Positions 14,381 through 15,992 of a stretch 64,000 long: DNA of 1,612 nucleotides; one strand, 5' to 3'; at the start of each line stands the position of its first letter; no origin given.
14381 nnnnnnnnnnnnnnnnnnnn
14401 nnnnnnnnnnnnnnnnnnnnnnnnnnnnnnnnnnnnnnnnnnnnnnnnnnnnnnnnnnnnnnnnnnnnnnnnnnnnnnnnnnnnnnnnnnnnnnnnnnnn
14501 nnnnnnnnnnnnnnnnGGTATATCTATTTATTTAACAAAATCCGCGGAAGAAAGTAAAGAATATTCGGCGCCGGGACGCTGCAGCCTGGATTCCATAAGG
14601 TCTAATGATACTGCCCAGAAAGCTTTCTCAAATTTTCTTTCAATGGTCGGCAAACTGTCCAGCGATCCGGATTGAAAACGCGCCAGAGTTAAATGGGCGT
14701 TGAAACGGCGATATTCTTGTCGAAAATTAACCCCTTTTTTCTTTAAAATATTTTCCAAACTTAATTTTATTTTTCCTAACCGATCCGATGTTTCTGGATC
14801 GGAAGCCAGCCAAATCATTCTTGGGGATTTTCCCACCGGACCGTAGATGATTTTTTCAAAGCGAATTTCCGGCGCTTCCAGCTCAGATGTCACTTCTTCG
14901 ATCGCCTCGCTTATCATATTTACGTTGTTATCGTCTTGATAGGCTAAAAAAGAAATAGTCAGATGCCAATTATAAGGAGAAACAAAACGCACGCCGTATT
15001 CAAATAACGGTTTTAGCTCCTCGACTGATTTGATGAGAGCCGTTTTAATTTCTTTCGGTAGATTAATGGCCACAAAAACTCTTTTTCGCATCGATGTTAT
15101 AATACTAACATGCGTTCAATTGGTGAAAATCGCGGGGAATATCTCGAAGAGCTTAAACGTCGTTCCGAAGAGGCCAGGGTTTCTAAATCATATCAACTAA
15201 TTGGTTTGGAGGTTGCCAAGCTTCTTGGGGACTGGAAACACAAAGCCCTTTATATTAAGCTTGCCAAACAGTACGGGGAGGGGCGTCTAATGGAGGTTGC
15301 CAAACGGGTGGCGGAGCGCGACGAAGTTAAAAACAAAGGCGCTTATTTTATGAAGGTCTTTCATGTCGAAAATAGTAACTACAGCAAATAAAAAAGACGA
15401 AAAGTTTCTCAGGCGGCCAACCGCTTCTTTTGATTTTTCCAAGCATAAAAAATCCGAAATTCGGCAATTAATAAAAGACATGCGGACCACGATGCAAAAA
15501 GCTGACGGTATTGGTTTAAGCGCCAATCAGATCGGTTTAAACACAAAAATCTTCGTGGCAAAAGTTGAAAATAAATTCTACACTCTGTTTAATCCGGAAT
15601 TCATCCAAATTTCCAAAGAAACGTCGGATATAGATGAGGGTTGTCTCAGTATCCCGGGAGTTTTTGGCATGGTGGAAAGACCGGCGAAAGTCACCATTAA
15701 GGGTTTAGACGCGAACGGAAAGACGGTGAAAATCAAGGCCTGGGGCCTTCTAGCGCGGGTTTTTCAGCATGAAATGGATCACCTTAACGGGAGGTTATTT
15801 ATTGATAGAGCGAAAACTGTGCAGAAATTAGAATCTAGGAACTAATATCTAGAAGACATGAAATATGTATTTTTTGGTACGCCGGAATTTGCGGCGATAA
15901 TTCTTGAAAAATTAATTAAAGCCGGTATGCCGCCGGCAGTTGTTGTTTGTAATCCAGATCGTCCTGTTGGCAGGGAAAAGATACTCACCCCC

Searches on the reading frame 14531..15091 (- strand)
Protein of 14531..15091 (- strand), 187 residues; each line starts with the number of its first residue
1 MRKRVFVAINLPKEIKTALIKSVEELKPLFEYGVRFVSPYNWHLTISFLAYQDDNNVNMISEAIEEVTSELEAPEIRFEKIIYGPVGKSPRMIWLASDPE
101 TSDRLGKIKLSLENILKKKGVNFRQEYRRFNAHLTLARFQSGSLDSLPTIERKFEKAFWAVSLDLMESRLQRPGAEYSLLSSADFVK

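Call 54: search_protein_families(library=pfam, proteins=[window:14531-15091:-], max_evalue=0.0001)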
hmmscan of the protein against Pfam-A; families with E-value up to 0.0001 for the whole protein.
window:14531-15091:- (187 aa): 2 families
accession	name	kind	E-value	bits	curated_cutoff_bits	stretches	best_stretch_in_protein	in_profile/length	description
PF02834.22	LigT_PEase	-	3.7e-19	69.1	23.3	2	10-94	2-87/87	LigT like Phosphoesterase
PF13563.12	2_5_RNA_ligase2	-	2.1e-05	25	27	1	42-142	26-119/152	2'-5' RNA ligase superfamily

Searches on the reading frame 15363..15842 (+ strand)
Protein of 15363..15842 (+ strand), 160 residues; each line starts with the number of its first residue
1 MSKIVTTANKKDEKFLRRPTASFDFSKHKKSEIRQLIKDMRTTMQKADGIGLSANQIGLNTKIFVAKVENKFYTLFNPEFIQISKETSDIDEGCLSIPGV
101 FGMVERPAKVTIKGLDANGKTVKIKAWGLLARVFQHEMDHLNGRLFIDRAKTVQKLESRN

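Call 54: search_protein_families(library=pfam, proteins=[window:15363-15842:+], max_evalue=0.0001)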
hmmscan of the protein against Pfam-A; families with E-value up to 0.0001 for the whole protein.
window:15363-15842:+ (160 aa): 1 family
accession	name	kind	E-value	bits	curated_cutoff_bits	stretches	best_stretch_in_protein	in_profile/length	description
PF01327.26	Pep_deformylase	-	1.3e-45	155.2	22.8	1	12-154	8-154/156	Polypeptide deformylase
